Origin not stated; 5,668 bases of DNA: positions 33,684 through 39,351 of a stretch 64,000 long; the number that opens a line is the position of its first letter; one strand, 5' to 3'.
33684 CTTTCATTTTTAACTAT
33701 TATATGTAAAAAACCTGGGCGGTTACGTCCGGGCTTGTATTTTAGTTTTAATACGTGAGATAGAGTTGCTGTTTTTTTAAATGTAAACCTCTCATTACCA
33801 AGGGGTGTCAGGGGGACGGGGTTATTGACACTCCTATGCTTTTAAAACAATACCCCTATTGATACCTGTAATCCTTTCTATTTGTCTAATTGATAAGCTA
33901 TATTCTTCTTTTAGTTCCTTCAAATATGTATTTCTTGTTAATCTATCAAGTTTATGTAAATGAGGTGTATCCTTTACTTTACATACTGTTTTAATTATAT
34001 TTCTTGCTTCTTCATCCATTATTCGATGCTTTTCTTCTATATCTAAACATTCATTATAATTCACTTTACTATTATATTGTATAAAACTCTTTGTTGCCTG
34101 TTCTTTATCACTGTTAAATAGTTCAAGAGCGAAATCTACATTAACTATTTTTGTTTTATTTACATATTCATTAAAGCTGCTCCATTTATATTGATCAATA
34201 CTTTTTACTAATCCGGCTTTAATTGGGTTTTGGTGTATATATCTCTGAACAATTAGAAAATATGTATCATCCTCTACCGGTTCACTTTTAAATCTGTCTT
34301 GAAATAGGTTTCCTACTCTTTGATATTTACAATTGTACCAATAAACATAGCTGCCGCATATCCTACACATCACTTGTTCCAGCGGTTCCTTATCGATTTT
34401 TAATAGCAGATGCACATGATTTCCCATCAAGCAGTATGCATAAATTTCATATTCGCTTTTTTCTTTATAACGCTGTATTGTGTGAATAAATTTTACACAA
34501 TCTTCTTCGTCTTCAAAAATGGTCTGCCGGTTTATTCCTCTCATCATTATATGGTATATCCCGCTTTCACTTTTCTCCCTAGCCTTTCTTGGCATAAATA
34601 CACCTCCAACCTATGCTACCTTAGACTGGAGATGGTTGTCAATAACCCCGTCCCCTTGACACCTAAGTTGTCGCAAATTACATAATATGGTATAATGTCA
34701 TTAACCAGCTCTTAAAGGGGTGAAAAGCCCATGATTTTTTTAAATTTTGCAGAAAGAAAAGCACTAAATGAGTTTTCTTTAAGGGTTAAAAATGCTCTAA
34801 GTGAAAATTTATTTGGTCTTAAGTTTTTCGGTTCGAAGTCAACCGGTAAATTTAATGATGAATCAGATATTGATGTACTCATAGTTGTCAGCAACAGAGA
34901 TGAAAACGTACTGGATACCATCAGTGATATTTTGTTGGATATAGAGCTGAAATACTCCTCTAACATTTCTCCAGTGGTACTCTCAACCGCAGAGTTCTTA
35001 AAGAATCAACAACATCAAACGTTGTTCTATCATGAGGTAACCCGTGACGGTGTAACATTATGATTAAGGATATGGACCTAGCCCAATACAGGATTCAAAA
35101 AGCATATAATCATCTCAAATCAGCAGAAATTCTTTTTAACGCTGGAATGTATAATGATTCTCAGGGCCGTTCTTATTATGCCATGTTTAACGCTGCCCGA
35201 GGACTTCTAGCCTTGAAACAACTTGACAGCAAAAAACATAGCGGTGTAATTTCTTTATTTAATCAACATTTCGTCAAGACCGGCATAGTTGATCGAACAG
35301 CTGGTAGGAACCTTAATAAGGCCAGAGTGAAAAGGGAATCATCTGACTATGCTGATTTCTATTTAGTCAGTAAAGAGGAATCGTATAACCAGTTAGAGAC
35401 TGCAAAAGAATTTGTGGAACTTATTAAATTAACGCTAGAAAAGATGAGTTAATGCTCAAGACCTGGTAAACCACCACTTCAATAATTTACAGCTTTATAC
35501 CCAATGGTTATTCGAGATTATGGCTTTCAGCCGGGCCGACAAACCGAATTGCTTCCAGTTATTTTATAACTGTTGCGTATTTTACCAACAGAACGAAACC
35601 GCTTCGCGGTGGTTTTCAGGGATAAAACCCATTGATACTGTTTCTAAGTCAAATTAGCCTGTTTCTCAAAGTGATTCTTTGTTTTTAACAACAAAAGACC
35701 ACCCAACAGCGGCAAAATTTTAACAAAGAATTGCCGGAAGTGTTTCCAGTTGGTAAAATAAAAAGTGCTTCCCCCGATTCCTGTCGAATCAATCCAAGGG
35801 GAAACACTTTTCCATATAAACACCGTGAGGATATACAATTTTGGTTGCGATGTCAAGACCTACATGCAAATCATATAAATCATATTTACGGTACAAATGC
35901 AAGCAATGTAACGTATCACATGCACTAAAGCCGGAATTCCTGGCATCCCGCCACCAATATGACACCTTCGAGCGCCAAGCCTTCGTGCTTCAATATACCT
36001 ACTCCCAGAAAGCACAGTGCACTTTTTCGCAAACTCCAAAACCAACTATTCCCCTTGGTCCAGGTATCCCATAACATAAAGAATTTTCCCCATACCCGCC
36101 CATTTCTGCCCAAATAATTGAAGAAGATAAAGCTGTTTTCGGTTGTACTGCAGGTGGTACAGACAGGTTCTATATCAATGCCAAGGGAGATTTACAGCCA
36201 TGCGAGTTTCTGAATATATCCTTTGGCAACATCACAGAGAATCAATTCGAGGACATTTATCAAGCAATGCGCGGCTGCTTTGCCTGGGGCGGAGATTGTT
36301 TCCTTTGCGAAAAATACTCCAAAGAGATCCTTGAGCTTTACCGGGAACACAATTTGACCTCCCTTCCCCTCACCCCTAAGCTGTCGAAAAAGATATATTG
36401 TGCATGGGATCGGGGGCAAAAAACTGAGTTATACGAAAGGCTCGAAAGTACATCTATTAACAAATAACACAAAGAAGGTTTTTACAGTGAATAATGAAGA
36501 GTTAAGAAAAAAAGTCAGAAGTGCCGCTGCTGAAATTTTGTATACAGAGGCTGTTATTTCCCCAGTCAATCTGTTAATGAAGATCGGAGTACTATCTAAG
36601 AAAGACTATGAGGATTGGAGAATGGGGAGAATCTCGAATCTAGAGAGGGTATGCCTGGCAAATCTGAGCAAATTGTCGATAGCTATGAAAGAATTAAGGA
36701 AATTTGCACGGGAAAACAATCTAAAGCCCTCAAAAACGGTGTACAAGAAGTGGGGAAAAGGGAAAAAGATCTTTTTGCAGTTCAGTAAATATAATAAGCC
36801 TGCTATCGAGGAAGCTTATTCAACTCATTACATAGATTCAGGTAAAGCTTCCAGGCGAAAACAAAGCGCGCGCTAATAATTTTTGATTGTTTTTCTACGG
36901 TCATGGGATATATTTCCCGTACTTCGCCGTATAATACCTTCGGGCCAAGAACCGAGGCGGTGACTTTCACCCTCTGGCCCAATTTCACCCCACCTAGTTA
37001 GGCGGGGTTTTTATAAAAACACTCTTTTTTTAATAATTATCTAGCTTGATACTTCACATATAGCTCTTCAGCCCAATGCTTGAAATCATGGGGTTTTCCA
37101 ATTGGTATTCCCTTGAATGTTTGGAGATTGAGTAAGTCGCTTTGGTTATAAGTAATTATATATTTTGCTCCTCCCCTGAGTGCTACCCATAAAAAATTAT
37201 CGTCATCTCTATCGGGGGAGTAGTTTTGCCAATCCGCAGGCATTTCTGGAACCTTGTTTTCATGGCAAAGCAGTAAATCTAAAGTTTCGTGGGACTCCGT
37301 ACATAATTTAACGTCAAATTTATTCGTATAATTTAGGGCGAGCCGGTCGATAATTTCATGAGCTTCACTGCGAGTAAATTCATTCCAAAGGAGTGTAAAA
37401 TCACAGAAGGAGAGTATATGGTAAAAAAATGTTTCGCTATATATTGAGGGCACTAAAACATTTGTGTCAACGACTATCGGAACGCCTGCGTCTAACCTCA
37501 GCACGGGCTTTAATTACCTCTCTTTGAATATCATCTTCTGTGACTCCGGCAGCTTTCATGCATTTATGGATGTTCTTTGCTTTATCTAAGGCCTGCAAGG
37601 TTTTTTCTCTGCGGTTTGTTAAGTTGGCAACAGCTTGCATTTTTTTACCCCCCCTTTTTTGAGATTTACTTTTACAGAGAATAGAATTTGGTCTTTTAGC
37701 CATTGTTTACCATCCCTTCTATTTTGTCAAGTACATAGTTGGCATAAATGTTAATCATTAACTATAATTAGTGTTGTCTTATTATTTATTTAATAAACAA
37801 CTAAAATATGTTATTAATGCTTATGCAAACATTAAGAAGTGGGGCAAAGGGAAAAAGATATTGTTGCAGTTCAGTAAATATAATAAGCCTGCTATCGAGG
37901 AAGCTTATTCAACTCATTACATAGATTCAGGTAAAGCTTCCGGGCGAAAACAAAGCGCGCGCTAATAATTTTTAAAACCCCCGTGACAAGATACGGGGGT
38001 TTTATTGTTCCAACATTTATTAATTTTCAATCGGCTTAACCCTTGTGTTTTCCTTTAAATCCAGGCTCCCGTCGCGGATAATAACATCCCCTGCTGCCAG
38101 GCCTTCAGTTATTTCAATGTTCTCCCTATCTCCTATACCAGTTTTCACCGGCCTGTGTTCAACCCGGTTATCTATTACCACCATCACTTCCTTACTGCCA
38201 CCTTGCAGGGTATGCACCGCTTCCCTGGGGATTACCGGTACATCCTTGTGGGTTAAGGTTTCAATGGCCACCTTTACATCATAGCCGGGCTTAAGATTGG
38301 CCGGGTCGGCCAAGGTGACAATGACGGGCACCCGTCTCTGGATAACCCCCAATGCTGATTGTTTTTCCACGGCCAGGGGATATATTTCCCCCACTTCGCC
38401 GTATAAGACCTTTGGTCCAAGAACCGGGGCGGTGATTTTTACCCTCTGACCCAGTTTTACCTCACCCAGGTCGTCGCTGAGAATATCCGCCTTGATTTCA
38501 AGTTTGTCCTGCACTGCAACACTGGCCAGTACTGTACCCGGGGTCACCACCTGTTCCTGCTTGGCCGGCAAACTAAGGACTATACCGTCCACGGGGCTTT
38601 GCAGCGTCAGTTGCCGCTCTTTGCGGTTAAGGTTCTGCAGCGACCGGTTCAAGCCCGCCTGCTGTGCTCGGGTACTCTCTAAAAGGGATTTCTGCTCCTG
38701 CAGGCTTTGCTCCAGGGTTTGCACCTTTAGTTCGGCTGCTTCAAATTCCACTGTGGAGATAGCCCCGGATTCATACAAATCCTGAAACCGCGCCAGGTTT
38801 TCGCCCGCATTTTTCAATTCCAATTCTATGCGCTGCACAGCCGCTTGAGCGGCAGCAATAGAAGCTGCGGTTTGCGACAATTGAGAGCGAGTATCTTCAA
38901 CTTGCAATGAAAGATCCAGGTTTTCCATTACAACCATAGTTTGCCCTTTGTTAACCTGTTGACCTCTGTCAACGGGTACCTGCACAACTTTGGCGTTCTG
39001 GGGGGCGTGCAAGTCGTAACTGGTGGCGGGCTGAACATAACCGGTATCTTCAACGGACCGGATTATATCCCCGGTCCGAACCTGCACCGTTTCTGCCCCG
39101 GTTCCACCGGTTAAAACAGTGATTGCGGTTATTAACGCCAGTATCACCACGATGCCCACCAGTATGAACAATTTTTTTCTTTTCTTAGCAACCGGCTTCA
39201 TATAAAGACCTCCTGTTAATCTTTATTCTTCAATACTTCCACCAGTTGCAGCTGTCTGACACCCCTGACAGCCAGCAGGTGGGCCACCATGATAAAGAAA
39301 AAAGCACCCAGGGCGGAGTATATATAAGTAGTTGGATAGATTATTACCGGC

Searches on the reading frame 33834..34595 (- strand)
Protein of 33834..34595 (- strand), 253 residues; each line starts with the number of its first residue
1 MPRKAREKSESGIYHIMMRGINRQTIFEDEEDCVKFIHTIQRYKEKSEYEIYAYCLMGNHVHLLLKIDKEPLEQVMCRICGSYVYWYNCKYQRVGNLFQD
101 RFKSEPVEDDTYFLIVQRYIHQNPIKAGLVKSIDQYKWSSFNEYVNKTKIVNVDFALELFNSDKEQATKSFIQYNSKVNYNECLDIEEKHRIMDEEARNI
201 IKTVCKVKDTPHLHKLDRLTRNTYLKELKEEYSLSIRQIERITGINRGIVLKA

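Call 44: search_protein_families(library=pfam, proteins=[window:33834-34595:-], max_evalue=0.00001)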
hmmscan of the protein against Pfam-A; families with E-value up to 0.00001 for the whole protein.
window:33834-34595:- (253 aa): 1 family
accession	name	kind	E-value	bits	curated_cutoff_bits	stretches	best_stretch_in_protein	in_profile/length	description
PF01797.21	Y1_Tnp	-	5.1e-16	59.3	23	1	12-123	5-121/121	Transposase IS200 like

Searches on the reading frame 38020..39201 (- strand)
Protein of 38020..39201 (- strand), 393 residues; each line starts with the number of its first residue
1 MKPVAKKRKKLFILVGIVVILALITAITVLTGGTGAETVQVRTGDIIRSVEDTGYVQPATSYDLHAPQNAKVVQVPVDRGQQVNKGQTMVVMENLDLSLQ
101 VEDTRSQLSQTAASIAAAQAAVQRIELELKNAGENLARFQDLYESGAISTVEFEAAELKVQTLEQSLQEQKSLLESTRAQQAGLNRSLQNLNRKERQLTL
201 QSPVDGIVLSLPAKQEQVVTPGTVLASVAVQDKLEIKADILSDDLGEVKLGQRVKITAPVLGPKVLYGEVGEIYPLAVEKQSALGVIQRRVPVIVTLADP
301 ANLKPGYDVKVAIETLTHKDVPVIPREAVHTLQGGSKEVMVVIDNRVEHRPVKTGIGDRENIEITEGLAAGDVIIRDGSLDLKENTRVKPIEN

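Call 44: search_protein_families(library=pfam, proteins=[window:38020-39201:-], max_evalue=0.00001)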
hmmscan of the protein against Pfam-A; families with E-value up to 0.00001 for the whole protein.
window:38020-39201:- (393 aa): 4 families
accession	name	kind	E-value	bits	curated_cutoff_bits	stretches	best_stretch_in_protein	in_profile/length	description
PF16576.10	HlyD_D23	-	8.7e-17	61.6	30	1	163-278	75-189/214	Barrel-sandwich domain of CusB or HlyD membrane-fusion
PF13437.12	HlyD_3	-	1.1e-14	55.5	22.2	1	199-306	1-106/106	HlyD family secretion protein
PF13533.13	Biotin_lipoyl_2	-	5.2e-10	39.3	29.8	0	64-88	3-27/32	Biotin-lipoyl like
PF02321.23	OEP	-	1.2e-06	28.9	22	1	79-181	80-182/187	Outer membrane efflux protein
